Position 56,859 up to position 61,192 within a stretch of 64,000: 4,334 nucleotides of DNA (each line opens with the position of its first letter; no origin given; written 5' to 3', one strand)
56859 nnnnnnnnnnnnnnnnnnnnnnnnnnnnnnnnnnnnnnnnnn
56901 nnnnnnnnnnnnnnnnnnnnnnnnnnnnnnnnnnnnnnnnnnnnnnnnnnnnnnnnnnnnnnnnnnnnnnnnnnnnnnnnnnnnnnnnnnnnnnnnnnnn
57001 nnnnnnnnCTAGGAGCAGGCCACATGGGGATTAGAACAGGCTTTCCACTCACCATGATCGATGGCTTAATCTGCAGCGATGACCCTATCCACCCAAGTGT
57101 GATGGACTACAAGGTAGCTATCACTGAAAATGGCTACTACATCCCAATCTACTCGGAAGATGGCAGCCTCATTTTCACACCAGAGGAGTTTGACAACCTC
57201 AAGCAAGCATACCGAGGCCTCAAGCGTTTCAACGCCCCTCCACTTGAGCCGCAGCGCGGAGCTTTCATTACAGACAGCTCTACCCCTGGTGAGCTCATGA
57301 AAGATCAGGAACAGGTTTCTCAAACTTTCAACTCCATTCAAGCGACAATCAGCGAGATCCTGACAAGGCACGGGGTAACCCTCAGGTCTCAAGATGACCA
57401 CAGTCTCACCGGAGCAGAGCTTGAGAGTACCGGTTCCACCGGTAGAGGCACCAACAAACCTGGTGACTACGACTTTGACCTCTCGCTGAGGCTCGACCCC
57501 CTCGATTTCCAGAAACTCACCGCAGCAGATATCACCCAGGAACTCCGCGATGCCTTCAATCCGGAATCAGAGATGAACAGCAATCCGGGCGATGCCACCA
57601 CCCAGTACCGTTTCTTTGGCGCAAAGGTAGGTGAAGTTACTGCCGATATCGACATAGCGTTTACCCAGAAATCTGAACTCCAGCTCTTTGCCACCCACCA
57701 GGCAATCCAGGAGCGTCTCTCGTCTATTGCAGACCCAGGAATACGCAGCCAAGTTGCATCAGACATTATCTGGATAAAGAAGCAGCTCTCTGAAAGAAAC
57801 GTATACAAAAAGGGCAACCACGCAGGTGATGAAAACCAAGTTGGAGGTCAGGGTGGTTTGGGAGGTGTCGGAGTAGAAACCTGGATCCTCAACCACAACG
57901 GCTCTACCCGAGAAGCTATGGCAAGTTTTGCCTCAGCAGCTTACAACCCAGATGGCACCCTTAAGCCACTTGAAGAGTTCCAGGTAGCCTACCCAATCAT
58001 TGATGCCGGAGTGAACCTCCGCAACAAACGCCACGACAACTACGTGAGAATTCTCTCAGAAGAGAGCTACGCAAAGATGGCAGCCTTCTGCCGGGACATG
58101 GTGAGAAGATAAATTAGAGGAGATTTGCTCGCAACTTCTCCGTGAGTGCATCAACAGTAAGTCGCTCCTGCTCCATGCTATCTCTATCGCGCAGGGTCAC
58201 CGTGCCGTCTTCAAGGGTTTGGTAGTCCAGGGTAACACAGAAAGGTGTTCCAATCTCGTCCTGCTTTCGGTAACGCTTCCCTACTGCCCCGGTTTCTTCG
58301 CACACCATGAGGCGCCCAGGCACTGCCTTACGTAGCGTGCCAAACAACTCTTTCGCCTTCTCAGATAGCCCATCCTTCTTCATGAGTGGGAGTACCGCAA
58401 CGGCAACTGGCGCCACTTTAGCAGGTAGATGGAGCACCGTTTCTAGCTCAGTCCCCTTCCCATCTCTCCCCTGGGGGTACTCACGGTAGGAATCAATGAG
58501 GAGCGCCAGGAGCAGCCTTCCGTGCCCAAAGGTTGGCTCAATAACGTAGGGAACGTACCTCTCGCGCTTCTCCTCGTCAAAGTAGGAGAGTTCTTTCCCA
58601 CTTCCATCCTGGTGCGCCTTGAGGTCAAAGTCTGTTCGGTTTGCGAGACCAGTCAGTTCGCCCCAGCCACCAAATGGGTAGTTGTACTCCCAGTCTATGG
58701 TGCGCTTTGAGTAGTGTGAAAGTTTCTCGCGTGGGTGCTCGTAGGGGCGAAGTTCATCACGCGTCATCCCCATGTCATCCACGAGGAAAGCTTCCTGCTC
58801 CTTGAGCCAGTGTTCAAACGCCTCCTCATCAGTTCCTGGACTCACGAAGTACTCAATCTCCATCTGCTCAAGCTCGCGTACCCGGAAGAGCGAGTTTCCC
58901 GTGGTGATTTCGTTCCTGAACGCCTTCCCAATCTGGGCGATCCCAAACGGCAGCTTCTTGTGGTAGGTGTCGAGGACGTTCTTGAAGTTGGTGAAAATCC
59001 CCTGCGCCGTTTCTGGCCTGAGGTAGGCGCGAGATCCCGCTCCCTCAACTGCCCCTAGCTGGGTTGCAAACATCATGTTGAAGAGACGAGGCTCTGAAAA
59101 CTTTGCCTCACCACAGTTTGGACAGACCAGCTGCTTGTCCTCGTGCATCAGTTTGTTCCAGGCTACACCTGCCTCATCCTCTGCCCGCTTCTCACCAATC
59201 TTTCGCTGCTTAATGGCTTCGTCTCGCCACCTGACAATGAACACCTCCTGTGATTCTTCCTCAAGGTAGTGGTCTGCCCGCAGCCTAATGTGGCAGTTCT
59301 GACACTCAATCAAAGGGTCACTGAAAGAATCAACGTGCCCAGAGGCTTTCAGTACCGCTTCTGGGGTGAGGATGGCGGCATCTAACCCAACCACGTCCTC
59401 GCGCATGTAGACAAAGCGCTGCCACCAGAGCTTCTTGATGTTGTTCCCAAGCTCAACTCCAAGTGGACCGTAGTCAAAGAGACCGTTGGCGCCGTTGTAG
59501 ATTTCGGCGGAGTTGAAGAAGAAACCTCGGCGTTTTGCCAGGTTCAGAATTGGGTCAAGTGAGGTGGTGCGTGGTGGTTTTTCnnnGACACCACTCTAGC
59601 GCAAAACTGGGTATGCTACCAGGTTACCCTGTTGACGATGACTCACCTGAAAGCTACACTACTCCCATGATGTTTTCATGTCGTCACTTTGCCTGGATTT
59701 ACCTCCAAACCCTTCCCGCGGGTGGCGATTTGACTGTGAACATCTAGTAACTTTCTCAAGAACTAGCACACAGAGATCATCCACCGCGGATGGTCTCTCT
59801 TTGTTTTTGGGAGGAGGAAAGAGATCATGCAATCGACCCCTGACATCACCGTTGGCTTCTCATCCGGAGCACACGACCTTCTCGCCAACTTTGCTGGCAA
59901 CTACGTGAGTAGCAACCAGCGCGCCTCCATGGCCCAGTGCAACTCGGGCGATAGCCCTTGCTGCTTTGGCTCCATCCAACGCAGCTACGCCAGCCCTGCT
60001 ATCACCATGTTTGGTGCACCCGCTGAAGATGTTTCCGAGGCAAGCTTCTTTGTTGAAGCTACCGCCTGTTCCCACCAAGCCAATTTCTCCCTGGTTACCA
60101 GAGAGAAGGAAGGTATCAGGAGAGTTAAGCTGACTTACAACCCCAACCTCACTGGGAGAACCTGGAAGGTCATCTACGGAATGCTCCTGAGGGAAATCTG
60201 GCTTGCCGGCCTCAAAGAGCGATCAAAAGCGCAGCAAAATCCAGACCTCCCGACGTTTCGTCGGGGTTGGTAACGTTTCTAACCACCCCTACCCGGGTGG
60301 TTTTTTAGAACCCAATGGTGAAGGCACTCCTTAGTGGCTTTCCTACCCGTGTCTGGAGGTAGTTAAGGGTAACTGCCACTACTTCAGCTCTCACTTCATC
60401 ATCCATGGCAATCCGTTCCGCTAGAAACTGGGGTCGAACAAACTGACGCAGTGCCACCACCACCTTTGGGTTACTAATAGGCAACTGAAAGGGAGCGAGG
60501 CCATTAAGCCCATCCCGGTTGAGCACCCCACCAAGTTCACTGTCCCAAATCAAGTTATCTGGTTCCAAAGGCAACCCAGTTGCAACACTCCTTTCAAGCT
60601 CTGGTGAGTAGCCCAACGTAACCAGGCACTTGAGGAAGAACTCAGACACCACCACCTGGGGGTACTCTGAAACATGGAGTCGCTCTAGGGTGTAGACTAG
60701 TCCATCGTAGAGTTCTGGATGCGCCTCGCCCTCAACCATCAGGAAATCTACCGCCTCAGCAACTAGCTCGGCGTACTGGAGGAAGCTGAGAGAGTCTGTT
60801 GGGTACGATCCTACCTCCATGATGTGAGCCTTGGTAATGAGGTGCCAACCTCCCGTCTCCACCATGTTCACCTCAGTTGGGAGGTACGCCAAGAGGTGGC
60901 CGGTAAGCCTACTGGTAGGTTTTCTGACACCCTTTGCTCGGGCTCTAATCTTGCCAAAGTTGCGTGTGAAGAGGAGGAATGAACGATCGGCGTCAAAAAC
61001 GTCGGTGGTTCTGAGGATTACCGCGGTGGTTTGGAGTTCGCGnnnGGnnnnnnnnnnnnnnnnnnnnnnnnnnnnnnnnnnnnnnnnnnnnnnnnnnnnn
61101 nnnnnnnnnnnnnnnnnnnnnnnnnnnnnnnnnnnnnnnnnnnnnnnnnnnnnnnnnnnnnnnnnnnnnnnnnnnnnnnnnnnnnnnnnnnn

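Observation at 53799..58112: Giant 1437-aa cytoplasmic protein carrying a C-terminal Pol-beta / CD-NTase-like nucleotidyltransferase core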

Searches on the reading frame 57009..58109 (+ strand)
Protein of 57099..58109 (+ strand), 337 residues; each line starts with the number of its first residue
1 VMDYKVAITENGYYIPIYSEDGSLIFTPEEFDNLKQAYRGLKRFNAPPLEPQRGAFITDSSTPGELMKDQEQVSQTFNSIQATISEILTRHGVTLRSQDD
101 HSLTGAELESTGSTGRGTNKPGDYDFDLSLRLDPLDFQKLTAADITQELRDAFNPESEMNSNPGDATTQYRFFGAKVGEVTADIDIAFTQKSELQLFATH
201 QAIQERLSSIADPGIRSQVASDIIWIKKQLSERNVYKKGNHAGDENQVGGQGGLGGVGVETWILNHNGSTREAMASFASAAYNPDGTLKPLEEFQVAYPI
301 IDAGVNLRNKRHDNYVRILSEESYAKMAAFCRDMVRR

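Call 13: search_protein_families(library=pfam, proteins=[window:57099-58109:+], max_evalue=10)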
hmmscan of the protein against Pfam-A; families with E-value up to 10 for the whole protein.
window:57099-58109:+ (337 aa): 1 family
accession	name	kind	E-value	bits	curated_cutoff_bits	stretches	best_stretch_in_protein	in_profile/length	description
PF01909.29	NTP_transf_2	-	0.045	14.6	21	1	105-135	14-43/93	Nucleotidyltransferase domain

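Call 30: find_encoding_contigs(protein=P0014, flank=8000, max_places=3)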
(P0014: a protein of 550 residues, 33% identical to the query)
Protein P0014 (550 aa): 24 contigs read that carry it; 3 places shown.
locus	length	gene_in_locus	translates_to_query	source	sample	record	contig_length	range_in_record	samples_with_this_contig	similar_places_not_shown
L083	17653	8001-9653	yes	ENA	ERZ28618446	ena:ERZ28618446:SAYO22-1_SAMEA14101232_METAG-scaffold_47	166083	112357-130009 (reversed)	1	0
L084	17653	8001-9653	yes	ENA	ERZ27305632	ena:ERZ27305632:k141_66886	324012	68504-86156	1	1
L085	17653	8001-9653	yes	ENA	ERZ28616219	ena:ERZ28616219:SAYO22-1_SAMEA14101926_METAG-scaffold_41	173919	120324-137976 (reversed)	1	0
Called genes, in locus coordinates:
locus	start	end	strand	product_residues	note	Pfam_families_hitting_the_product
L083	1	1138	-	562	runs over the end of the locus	PF00239:Resolvase, PF07508:Recombinase, PF13408:Zn_ribbon_recom, PF14287:DUF4368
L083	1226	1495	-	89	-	-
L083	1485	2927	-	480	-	PF01076:Mob_Pre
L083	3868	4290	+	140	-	PF02498:Bro-N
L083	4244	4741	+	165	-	-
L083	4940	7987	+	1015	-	-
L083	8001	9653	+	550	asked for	-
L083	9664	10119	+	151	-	-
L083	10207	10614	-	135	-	PF14198:TnpV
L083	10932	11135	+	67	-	-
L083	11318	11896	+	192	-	-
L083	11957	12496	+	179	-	PF01035:DNA_binding_1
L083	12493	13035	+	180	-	PF03352:Adenine_glyco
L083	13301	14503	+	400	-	PF01548:DEDD_Tnp_IS110, PF02371:Transposase_20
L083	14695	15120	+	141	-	PF17225:DUF5301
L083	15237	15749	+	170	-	PF01381:HTH_3, PF12844:HTH_19 (weak)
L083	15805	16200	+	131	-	-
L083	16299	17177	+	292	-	PF04542:Sigma70_r2, PF08281:Sigma70_r4_2 (weak), PF04545:Sigma70_r4 (weak)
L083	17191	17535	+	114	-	-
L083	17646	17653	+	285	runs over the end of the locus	PF06782:UPF0236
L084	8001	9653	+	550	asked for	-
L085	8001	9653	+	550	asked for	-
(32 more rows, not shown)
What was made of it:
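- Closest known: CD-NTases. Same: Some copies lie on mobile elements (call 30).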

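Call 31: find_encoding_contigs(protein=P0003, flank=10000, max_places=2)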
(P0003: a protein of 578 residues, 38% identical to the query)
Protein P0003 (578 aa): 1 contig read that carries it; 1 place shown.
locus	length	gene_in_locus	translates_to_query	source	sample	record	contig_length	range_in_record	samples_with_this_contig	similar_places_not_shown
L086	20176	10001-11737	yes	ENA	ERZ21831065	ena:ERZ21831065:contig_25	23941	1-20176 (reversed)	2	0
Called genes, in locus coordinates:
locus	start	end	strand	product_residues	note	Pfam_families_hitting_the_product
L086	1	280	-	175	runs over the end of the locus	PF01326:PPDK_N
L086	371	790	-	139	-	PF01050:MannoseP_isomer (weak)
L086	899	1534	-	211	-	-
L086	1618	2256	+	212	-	PF03167:UDG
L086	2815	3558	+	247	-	-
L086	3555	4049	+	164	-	PF01936:NYN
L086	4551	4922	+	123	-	-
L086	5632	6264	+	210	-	-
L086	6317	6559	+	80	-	-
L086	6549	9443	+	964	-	-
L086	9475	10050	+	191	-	-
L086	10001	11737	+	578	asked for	-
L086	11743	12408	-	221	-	-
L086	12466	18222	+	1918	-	-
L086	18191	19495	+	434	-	-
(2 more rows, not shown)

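Call 37: find_encoding_contigs(protein=P0028, flank=8000, max_places=2)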
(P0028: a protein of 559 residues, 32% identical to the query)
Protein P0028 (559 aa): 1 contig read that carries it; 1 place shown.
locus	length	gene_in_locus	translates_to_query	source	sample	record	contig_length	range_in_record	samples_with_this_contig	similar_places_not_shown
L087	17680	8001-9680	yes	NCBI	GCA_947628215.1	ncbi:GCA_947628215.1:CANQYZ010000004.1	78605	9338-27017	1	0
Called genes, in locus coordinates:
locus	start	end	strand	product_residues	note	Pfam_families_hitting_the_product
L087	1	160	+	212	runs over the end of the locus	PF13180:PDZ_2, PF14685:PDZ_Tricorn (faint), PF17820:PDZ_6, PF05580:Peptidase_S55 (weak)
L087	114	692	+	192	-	PF05580:Peptidase_S55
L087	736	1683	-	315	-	PF08245:Mur_ligase_M, PF02875:Mur_ligase_C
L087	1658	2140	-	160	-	PF01225:Mur_ligase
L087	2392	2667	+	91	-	PF04026:SpoVG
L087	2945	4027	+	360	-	-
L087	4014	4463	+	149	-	-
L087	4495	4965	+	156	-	-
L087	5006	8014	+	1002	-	-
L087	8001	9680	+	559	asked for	-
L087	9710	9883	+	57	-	-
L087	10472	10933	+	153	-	PF13420:Acetyltransf_4 (weak), PF00583:Acetyltransf_1, PF13673:Acetyltransf_10, PF13508:Acetyltransf_7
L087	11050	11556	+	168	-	PF00588:SpoU_methylase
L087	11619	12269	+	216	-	PF03006:HlyIII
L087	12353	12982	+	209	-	PF06541:ABC_trans_CmpB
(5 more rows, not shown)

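Call 38: find_encoding_contigs(protein=P0050, flank=8000, max_places=2)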
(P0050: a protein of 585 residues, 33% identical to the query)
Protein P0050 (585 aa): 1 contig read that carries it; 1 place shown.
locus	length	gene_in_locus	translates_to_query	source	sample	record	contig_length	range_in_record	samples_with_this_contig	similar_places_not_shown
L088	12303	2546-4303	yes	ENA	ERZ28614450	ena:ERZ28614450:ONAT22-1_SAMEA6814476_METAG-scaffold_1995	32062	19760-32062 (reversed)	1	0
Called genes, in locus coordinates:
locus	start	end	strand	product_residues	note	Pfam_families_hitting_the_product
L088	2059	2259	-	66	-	-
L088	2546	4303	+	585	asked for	-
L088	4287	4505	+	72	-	-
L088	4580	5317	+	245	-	PF00561:Abhydrolase_1, PF03959:FSH1 (faint), PF12146:Hydrolase_4, PF12697:Abhydrolase_6, PF00326:Peptidase_S9 (weak), PF07859:Abhydrolase_3 (weak), PF08840:BAAT_C (weak), PF12146:Hydrolase_4, +4 more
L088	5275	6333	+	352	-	PF02912:Phe_tRNA-synt_N, PF01409:tRNA-synt_2d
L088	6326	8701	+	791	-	PF01588:tRNA_bind, PF03483:B3_4, PF03484:B5, PF17759:tRNA_synthFbeta, PF03147:FDX-ACB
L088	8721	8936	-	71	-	PF14098:SSPI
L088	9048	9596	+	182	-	PF04011:LemA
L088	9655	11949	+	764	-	-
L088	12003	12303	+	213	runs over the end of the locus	PF01863:YgjP-like, PF10263:SprT-like (faint)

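Call 39: find_encoding_contigs(protein=P0069, flank=8000, max_places=2)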
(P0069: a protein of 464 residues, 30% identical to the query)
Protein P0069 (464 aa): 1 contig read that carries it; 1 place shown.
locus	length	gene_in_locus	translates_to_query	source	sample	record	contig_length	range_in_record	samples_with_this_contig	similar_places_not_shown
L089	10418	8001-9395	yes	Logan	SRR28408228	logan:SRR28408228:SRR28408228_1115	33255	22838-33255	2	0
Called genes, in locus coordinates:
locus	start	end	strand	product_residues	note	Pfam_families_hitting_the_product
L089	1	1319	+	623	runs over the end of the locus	PF13529:Peptidase_C39_2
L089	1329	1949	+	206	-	-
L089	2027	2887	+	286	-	PF01136:Peptidase_U32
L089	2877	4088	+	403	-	PF01136:Peptidase_U32, PF16325:Peptidase_U32_C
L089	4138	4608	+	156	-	PF03449:GreA_GreB_N, PF01272:GreA_GreB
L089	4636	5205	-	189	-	PF00574:CLP_protease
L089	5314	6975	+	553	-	PF01656:CbiA (faint), PF00485:PRK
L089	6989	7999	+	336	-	PF00044:Gp_dh_N, PF02800:Gp_dh_C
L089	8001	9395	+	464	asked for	-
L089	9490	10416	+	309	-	?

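Call 105: search_protein_families(library=phrogs, proteins=[P0014, L083:4940-7984:+, L083:9664-10116:+], max_evalue=0.01)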
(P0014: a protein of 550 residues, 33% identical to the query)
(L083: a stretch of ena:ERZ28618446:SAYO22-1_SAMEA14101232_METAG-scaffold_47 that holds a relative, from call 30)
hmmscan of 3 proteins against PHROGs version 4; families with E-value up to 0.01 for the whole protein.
P0014 (550 aa): 0 families

L083:4940-7984:+ (1015 aa): 1 family
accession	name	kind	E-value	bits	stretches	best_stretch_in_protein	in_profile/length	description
phrog_34286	-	unknown function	0.00039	20.8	1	753-826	171-242/313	-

L083:9664-10116:+ (151 aa): 0 families

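Call 106: search_protein_families(library=padloc, proteins=[P0014, L083:4940-7984:+, L083:9664-10116:+, L083:4244-4738:+], max_evalue=0.01)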
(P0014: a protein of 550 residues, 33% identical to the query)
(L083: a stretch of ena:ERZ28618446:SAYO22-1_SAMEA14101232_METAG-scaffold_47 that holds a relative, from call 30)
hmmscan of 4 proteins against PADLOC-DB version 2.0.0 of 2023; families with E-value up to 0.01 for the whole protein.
P0014 (550 aa): 0 families

L083:4940-7984:+ (1015 aa): 0 families

L083:9664-10116:+ (151 aa): 1 family
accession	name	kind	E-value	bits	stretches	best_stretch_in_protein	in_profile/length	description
PDLC02508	BrxL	-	0.0011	15.4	1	49-122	401-471/698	BrxL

L083:4244-4738:+ (165 aa): 1 family
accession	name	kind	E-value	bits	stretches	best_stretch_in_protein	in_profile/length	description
PDLC04920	PDC-S13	-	1.6e-50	170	1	12-163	134-284/286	-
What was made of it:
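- Mobile-element carriage in Clostridia: serine recombinase, Mob_Pre, TnpV and the adjacent PADLOC candidate PDC-S13 (calls 30, 106). The Clostridial copies lie on mobile elements next to a PADLOC defence candidate (calls 30, 106).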

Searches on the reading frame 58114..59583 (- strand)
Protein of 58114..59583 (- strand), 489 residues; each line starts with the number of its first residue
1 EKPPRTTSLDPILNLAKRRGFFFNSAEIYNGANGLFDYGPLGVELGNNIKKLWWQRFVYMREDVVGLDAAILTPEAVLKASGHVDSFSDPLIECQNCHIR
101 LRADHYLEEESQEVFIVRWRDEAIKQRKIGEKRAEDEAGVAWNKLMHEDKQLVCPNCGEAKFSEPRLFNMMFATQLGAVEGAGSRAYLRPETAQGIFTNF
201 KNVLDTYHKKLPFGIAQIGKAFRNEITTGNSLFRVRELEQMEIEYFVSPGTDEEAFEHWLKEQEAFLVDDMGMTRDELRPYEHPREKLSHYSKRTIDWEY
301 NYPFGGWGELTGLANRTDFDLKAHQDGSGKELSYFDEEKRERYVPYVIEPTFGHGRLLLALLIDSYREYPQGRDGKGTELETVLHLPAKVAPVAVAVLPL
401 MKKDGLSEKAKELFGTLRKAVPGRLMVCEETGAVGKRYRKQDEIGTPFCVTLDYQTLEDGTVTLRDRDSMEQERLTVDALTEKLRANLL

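Call 7: search_protein_families(library=pfam, proteins=[window:58114-59583:-], max_evalue=0.001)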
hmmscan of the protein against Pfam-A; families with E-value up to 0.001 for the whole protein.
window:58114-59583:- (489 aa): 2 families
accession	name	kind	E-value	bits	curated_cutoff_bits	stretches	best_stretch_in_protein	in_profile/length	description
PF03129.25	HGTP_anticodon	-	1.6e-19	70.3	21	1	395-486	2-93/94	Anticodon binding domain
PF00587.30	tRNA-synt_2b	-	4.6e-12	46.8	29.3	1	184-362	9-176/179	tRNA synthetase class II core domain (G, H, P, S and T)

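Call 14: find_related_loci(query=window:58114-59583:-, collection=genome_contigs, flank=10000)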
Query window:58114-59583:- (489 aa) in genome_contigs; peptide patterns used: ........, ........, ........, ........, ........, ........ (x = any residue, [..] = any of these).
599 stretches matched a pattern (row limit reached: there are more); 556 encode a relative of the query (tblastn E <= 1e-3); the best 80 are kept; 80 distinct loci.
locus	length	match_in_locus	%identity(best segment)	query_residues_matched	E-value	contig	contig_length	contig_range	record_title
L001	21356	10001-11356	51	9-488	4e-152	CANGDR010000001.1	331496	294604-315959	MAG: Actinobacteria bacterium isolate Jr-28aug17-167 genome assembly, contig: Jr-28aug17-C33, whole genome shotgun seque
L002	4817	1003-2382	50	9-488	1e-154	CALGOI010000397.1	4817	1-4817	MAG TPA_asm: uncultured Ignavibacteriae bacterium isolate SRR7515931_bin.151_CONCOCT_v1.1_MAG genome assembly, contig: E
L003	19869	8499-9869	49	6-488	2e-151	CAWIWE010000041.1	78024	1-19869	MAG: uncultured Actinomycetota bacterium isolate MFD04212.bin.2.48 genome assembly, contig: contig_6377, whole genome sh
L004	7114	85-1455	51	7-488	2e-150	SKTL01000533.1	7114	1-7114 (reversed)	MAG: Thermomicrobiaceae bacterium isolate CSSed162cmA_58 CSSed16-2cmA-47454, whole genome shotgun sequence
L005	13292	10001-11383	50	1-488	7e-150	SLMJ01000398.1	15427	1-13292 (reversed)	MAG: Thermomicrobiaceae bacterium isolate CSSed165cm_354 CSSed16-5cm-11334, whole genome shotgun sequence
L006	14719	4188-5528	50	9-484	1e-148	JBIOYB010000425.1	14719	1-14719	MAG: Allorhizocola sp. isolate MAG041 k127_4465575, whole genome shotgun sequence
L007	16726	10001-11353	49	7-485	7e-149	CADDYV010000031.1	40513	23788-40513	Actinobacteria bacterium isolate 12 genome assembly, contig: NODE_505_length_40513_cov_35.129178, whole genome shotgun s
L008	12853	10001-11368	50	5-489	2e-148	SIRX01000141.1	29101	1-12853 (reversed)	MAG: Actinobacteria bacterium isolate ZMQR.bins.7 contig141, whole genome shotgun sequence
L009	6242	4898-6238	51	6-480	2e-148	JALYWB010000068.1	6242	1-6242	MAG: Actinomycetota bacterium isolate KUW bin2 SD1472-74_k127_19493, whole genome shotgun sequence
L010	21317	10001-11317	49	6-489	3e-148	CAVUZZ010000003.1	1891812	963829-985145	MAG: uncultured Actinomycetes bacterium isolate MFD05567.bin.2.19 genome assembly, contig: contig_18077, whole genome sh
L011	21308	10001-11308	49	8-488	2e-147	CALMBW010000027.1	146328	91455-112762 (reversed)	MAG TPA_asm: uncultured actinobacterium isolate SRR6670122_bin.39_CONCOCT_v1.1_MAG genome assembly, contig: ERZ534011.24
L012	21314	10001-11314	49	6-488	3e-147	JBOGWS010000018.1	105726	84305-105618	MAG: Actinomycetota bacterium isolate SC-S_metawrap_bin.57 k127_2418540, whole genome shotgun sequence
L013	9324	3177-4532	51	10-489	6e-147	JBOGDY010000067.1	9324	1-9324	MAG: Actinomycetes bacterium isolate SD8021_metabat2.bin.4 NODE_317_length_9324_cov_3.672828, whole genome shotgun seque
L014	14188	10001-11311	49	7-488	5e-147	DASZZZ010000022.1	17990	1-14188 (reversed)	MAG TPA_asm: Actinomycetota bacterium isolate SMAG_U6659 k141_2751462, whole genome shotgun sequence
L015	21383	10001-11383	48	5-485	1e-146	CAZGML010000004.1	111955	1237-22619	MAG TPA_asm: uncultured Sphaerobacteraceae bacterium isolate SRP187154_co1_308 genome assembly, contig: NODE_100_length_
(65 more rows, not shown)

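Call 90: list_cluster_members(proteins=[window:58114-59583:-, window:60305-61042:-, window:61048-61905:-, window:50912-52696:-, window:61912-62940:-, P0101, P0102, P0104, P0105, P0139])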
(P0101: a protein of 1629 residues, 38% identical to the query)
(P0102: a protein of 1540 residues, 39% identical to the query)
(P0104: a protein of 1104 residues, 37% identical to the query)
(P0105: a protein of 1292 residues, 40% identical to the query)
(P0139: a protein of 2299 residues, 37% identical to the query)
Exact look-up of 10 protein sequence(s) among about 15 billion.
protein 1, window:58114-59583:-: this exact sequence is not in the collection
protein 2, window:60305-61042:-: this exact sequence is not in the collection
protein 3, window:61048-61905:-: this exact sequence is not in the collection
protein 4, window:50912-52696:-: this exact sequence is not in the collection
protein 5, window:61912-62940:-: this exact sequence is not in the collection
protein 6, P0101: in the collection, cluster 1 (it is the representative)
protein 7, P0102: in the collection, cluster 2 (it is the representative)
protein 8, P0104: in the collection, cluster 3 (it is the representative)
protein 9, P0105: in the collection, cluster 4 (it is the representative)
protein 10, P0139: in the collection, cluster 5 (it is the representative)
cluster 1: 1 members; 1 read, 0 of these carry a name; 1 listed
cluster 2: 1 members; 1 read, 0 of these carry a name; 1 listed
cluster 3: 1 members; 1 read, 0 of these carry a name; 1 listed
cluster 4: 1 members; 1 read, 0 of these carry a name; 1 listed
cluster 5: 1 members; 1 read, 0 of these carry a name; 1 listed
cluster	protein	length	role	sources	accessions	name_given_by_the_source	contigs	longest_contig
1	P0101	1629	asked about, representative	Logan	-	-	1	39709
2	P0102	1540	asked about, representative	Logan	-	-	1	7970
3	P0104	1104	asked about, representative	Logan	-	-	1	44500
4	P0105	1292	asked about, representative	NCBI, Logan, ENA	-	-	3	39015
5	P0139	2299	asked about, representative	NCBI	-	-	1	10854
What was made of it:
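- Tried and rejected: Exact look-up of the window's neighbour proteins failed (call 90).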

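Call 96: search_protein_families(library=ncbifam, proteins=[window:58114-59583:-], max_evalue=0.00001)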
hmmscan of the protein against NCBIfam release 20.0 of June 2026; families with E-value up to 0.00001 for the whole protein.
window:58114-59583:- (489 aa): 9 families
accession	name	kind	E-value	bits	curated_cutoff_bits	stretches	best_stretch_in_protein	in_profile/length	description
NF003211.1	PRK04173.1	equivalog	9.4e-181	601.6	312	1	10-483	2-453/454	glycine--tRNA ligase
TIGR00389.1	glyS_dimeric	equivalog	4.8e-148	494.2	243.3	3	10-270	4-242/565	glycine--tRNA ligase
NF011484.0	PRK14894.1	equivalog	3.1e-141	471.2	1050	3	151-368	104-335/539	glycine--tRNA ligase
NF006625.0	PRK09194.1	equivalog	1.2e-12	47.5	558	1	383-484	458-558/559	proline--tRNA ligase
TIGR00408.1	proS_fam_I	equivalog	3.8e-11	42.6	437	1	384-486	274-379/475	proline--tRNA ligase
NF008979.1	PRK12325.1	exception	1.8e-10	40.3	550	1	386-484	338-436/437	proline--tRNA ligase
TIGR00418.1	thrS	equivalog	1.5e-09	37.3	383.65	0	383-487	463-564/565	threonine--tRNA ligase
TIGR00409.1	proS_fam_II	equivalog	4.5e-09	35.7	306.7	0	386-485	467-566/568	proline--tRNA ligase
NF003068.0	PRK03991.1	equivalog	2.7e-06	26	484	0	380-486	487-590/613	threonine--tRNA ligase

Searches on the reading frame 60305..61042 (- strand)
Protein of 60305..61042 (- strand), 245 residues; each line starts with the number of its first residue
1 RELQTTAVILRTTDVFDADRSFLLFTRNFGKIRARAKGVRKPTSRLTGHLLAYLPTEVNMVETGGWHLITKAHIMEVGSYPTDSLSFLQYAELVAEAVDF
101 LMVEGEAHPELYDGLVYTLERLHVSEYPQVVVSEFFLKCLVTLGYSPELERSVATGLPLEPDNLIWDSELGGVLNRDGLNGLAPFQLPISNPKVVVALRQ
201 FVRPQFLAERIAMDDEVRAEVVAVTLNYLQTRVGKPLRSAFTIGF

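Call 7: search_protein_families(library=pfam, proteins=[window:60305-61042:-], max_evalue=0.001)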
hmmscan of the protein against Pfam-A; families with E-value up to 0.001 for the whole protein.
window:60305-61042:- (245 aa): 2 families
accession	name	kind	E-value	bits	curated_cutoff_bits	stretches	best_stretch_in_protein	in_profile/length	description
PF02565.21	RecO_C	-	9.9e-18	64.8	22.1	1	90-239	9-155/157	Recombination protein O C terminal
PF11967.14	RecO_N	-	2.9e-10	40.5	27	1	2-74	3-76/80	Recombination protein O N terminal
